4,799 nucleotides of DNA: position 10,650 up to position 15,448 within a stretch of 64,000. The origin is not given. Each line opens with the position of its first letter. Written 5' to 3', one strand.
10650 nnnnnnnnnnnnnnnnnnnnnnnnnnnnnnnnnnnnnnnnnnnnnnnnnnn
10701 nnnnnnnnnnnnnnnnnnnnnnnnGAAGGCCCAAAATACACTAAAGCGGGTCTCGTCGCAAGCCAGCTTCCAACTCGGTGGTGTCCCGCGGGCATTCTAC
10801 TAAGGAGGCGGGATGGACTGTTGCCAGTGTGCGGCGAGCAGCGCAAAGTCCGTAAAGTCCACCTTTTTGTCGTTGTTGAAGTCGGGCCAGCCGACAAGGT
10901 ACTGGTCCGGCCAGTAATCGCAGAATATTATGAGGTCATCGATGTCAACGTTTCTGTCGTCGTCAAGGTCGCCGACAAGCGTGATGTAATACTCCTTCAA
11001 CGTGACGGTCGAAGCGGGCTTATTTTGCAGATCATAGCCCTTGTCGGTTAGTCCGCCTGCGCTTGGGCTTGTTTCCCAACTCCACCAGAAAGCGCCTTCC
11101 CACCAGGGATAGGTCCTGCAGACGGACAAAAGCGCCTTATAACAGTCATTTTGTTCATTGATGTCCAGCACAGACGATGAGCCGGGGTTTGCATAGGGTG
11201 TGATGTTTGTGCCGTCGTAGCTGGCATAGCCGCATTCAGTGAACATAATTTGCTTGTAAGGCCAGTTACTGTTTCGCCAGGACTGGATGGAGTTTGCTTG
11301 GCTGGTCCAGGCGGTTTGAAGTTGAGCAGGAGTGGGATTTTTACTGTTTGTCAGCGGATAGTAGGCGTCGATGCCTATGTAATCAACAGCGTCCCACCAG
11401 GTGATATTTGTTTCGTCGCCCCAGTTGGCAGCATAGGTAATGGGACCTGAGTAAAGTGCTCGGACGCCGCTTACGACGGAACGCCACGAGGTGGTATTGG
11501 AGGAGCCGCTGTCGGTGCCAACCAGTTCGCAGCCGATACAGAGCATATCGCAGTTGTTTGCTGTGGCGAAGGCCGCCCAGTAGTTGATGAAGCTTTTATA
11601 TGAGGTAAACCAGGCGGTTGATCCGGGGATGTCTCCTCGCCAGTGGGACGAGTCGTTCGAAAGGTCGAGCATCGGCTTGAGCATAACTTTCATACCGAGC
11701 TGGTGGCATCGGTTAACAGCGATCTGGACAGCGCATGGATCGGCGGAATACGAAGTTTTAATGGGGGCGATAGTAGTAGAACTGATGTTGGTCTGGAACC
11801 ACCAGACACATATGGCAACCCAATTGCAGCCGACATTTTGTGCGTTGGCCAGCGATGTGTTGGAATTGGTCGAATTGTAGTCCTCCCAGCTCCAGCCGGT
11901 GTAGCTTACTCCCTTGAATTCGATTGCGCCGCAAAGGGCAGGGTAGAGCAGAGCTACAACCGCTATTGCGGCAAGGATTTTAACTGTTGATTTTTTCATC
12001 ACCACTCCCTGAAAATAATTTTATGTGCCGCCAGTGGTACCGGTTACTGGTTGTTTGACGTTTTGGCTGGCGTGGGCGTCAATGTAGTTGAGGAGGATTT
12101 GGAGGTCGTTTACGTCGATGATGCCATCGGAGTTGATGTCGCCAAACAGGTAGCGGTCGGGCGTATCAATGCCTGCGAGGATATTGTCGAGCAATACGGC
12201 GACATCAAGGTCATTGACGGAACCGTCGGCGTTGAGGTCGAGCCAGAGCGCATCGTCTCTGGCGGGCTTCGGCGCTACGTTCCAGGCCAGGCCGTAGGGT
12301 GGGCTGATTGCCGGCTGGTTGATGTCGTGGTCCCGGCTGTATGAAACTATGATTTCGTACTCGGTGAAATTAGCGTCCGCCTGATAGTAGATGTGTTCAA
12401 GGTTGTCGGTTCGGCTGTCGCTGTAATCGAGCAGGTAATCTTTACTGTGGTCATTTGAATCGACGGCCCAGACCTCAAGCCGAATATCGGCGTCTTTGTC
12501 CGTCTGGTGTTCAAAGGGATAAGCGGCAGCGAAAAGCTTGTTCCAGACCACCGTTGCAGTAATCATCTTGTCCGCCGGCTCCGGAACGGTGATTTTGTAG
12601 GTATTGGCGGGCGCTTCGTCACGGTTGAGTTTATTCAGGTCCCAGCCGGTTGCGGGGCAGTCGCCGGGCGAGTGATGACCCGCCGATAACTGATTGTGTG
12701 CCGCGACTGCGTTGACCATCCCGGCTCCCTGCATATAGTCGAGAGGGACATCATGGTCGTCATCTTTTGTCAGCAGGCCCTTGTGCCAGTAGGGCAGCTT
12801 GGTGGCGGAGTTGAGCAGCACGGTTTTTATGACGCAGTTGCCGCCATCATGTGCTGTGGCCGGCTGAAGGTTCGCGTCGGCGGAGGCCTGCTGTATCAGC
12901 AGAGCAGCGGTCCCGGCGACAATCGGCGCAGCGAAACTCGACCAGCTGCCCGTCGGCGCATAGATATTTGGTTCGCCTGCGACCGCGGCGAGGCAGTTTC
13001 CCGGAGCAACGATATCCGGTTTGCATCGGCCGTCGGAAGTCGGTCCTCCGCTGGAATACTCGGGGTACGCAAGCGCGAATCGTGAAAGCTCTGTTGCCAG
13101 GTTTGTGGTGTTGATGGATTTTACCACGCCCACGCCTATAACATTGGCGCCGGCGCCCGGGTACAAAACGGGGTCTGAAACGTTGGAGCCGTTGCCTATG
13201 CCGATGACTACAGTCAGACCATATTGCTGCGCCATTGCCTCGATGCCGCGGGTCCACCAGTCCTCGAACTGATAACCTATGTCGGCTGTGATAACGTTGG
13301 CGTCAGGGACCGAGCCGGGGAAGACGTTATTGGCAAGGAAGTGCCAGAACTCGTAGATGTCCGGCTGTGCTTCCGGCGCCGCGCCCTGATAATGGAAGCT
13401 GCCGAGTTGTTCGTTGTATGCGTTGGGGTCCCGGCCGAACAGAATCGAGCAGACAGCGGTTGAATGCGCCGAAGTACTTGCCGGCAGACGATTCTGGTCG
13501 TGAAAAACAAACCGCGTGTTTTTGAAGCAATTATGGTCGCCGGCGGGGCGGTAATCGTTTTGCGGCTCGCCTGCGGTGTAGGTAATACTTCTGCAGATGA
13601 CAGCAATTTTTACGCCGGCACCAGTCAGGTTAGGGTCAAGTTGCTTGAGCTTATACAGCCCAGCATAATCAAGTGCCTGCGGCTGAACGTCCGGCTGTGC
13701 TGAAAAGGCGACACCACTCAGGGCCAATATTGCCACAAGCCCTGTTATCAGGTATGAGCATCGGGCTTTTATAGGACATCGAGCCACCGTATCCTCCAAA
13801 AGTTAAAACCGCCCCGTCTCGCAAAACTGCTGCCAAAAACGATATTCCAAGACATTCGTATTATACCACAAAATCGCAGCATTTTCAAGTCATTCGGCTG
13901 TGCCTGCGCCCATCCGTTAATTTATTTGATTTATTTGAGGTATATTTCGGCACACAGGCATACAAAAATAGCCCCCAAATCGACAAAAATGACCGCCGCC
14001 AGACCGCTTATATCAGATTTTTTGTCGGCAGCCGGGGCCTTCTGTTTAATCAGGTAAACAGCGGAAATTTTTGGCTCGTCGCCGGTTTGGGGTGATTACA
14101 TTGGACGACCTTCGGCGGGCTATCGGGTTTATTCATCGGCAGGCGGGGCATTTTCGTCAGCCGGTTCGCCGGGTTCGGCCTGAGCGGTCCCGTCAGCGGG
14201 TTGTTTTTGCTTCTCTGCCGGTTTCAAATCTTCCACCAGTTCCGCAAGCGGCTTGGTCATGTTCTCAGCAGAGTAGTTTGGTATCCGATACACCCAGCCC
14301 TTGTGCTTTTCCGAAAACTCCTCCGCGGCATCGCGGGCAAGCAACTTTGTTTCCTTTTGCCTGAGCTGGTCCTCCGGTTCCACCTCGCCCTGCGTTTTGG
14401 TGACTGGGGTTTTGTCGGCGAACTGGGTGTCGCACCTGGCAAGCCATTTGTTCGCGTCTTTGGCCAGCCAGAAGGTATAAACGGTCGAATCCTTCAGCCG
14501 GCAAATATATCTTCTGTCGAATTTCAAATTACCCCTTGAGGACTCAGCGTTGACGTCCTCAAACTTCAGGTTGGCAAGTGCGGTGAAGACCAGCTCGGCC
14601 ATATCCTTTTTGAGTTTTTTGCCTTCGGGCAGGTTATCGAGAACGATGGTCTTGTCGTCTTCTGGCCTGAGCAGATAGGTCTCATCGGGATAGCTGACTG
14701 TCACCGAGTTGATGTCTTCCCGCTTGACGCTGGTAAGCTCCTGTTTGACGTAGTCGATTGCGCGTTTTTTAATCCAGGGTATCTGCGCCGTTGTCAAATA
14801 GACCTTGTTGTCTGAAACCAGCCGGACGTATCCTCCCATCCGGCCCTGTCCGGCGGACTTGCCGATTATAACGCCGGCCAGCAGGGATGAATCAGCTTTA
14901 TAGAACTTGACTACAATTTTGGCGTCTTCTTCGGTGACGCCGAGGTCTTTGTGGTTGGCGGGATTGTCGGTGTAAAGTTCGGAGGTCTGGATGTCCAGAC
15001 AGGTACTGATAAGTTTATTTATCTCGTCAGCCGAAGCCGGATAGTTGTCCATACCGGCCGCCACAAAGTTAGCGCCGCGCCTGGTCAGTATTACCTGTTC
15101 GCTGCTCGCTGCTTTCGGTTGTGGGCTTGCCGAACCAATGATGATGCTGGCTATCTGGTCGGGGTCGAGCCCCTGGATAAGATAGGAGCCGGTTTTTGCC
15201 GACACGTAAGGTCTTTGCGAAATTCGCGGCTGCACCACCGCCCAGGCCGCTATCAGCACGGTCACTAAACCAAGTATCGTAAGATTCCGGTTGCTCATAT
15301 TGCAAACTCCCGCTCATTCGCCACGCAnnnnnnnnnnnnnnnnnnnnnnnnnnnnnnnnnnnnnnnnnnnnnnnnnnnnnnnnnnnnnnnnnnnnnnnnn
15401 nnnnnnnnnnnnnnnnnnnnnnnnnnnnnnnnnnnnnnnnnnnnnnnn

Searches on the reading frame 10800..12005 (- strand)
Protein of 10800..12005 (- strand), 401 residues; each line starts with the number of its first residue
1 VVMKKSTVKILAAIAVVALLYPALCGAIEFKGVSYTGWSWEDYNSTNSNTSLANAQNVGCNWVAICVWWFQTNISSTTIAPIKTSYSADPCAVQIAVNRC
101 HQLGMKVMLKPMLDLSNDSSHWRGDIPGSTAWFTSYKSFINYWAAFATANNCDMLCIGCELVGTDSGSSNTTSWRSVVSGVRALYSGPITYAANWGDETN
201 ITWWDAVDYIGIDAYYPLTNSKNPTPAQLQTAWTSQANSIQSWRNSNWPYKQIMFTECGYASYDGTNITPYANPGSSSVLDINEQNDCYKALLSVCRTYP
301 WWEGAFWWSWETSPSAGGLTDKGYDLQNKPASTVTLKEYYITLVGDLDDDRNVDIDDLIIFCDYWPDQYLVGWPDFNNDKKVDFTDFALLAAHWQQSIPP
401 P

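Call 77: search_protein_families(library=pfam, proteins=[window:10800-12005:-], max_evalue=0.00001)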
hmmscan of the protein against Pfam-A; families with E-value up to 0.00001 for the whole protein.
window:10800-12005:- (401 aa): 1 family
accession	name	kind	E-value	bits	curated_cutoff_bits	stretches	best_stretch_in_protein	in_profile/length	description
PF22612.2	GH113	-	3.2e-57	194.5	27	1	42-329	11-289/289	Glycoside Hydrolase Family 113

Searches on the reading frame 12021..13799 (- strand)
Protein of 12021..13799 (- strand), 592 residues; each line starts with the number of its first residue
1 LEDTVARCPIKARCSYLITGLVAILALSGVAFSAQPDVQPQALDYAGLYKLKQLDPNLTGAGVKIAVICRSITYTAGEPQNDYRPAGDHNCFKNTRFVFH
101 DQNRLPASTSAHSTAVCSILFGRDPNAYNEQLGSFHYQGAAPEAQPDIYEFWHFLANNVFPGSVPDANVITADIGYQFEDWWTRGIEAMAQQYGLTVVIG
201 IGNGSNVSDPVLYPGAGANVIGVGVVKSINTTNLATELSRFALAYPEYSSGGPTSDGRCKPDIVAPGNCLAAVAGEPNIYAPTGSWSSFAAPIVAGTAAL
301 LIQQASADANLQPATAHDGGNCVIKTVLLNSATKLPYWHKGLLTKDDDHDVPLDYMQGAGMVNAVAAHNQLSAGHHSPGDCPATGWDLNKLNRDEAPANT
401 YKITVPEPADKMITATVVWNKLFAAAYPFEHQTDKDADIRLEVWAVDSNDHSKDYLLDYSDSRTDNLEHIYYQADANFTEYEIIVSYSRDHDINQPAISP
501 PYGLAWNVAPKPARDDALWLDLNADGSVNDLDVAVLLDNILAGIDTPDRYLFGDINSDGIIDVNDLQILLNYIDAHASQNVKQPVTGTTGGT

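Call 78: search_protein_families(library=pfam, proteins=[window:12021-13799:-], max_evalue=0.00001)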
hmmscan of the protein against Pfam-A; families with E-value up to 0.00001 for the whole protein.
window:12021-13799:- (592 aa): 1 family
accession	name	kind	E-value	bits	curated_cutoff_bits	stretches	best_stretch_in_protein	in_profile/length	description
PF00082.27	Peptidase_S8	-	3.8e-21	76.1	21.8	1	60-359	1-287/288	Subtilase family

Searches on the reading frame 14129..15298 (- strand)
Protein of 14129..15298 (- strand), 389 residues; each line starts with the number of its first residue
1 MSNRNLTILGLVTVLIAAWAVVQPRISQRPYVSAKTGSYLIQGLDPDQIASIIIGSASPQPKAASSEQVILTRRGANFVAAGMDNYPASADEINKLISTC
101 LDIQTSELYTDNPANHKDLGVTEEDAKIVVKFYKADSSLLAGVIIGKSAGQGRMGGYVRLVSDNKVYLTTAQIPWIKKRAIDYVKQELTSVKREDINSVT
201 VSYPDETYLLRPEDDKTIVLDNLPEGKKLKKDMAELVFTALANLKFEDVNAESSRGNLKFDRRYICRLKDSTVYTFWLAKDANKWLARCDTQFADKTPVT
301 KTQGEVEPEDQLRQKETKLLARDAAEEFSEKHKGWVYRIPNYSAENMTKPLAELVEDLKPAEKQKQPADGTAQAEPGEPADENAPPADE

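Call 78: search_protein_families(library=pfam, proteins=[window:14129-15298:-], max_evalue=0.00001)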
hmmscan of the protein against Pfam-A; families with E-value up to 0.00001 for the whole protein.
window:14129-15298:- (389 aa): 1 family
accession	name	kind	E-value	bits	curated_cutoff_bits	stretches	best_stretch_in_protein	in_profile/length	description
PF14238.11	DUF4340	-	2.2e-17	64.3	25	1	84-250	7-168/183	Domain of unknown function (DUF4340)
